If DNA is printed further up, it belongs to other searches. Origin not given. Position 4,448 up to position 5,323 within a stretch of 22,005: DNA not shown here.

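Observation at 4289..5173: Convergent, 3'-overlapping gene pair: a colicin-D-immunity-like protein and a glycine-zipper bacteriocin-like protein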

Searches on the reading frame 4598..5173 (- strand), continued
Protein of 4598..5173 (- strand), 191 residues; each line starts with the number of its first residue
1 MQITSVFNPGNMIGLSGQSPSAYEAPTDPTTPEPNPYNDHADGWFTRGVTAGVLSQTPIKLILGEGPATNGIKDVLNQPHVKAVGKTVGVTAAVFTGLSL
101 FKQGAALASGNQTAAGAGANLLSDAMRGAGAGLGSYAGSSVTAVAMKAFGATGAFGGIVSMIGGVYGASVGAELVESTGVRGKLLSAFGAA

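Call 47: search_protein_families(library=pfam, alignment_id=A2, max_evalue=1)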
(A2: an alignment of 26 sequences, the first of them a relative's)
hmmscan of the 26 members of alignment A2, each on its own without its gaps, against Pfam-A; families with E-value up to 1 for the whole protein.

A. member 1, P0001 (191 aa): 0 families

B. families by the number of members that match (of 26 scanned): 4 families
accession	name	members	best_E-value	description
PF02674.22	Colicin_V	1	0.02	Colicin V production protein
PF13491.11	FtsK_4TM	1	0.21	4TM region of DNA translocase FtsK/SpoIIIE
PF06961.18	DUF1294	1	0.26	Protein of unknown function (DUF1294)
PF06305.16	LapA_dom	1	0.78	Lipopolysaccharide assembly protein A domain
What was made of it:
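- Closest known: Pfam glycine-zipper families. Different: None of the 26 family members matches these profiles at E ≤ 1 (call 47).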

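Call 48: search_protein_families(library=phrogs, proteins=[window:4598-5173:-], max_evalue=0.1)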
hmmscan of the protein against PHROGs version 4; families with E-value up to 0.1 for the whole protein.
window:4598-5173:- (191 aa): 1 family
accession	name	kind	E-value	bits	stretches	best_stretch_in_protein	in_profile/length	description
phrog_167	-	tail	0.055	12.1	1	68-177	640-716/1555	tail length tape measure protein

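Call 49: search_protein_families(library=padloc, proteins=[window:4598-5173:-], max_evalue=0.1)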
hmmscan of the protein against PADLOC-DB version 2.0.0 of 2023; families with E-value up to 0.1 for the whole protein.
window:4598-5173:- (191 aa): 0 families

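Call 54: find_related_loci(query=A1, collection=metagenome_contigs, flank=5000)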
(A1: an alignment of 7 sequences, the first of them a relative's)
Query A1 (191 aa) in metagenome_contigs; peptide patterns used: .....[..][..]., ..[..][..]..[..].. (x = any residue, [..] = any of these).
341 stretches matched a pattern, but none encodes a relative of the query by tblastn (E <= 1e-3).
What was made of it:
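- Tried and rejected: The close-subfamily alignment found none (call 54).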

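Call 55: find_encoding_contigs(protein=P0005, flank=5000, max_places=2)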
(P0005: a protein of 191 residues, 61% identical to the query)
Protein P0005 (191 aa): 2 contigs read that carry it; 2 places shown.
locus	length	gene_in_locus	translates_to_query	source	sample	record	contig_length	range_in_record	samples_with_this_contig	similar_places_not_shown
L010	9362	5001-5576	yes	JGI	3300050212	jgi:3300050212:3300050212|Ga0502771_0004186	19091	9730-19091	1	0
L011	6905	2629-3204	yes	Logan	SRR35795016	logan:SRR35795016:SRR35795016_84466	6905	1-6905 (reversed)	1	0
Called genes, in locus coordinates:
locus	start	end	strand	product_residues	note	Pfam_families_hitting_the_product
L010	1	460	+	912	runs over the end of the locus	PF28598:PDH_E1_N, PF00456:Transketolase_N, PF17831:PDH_E1_M, PF22613:Transketolase_C_1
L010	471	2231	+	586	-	PF00364:Biotin_lipoyl, PF05896:NQRA_N (faint), PF13375:RnfC_N (faint), PF25919:BSH_CusB (weak), PF00364:Biotin_lipoyl, PF25984:BSH_YknX (weak), PF02817:E3_binding, PF00198:2-oxoacid_dh, +1 more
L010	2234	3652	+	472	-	PF01134:GIDA (weak), PF01262:AlaDh_PNT_C (faint), PF07992:Pyr_redox_2, PF12831:FAD_oxidored, PF13450:NAD_binding_8 (faint), PF13738:Pyr_redox_3 (faint), PF00070:Pyr_redox, PF02852:Pyr_redox_dim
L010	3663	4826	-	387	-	PF10092:DUF2330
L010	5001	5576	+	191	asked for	-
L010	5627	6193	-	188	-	-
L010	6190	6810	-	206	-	PF03783:CsgG, PF13036:LpoB (weak)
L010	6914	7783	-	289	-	PF00561:Abhydrolase_1, PF12146:Hydrolase_4, PF12697:Abhydrolase_6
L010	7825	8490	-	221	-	-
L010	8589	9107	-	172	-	-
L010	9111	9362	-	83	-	?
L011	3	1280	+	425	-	?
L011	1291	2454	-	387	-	PF10092:DUF2330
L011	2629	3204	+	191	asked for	-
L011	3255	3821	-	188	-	-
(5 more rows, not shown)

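Call 56: find_encoding_contigs(protein=P0006, flank=5000, max_places=2)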
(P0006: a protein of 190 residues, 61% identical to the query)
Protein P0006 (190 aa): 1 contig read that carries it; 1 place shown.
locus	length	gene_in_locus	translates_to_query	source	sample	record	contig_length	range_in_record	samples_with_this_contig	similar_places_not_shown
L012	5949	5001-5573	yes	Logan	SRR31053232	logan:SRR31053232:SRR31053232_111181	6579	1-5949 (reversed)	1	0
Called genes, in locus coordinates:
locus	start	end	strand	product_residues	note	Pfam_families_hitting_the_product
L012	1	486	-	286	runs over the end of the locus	PF00571:CBS (faint), PF03471:CorC_HlyC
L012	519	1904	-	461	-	PF00006:ATP-synt_ab, PF18269:T3SS_ATPase_C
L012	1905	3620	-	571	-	PF02108:FliH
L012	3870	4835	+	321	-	-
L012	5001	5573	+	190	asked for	-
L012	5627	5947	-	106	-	?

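Call 60: search_solved_structures(query=A2, max_evalue=10)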
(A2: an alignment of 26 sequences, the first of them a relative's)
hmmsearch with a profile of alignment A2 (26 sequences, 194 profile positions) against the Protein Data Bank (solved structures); distinct sequences matched with E-value up to 10: 1.
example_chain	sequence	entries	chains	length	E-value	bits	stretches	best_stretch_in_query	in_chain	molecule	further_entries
8uy6_A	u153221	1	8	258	0.065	16.4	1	160-190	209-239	Aquaporin Z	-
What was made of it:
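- Tried and rejected: Nothing in a PDB profile search: Aquaporin Z at E 0.065, a chance match (call 60).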

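Call 65: search_dna_similar(query=window:4598-5173:-, collection=phages, mode=protein, max_evalue=0.1, max_rows=10)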
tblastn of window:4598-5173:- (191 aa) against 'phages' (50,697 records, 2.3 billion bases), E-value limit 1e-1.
No match.
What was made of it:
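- Tried and rejected: Nothing in phages (call 65).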

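Call 68: find_encoding_contigs(protein=P0001, flank=10000, max_places=6)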
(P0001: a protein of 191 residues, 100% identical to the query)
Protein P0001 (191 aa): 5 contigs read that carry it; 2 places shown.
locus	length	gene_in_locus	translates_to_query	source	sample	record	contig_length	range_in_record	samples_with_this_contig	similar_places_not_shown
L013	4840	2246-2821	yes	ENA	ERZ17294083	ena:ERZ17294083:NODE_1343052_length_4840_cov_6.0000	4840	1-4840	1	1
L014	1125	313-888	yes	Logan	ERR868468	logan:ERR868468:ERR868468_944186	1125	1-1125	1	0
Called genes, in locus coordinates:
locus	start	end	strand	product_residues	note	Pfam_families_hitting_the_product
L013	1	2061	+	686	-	?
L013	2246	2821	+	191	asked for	-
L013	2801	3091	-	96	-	PF09204:Colicin_immun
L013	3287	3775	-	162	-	-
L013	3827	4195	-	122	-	-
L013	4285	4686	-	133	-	-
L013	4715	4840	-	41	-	?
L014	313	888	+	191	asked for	-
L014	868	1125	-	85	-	?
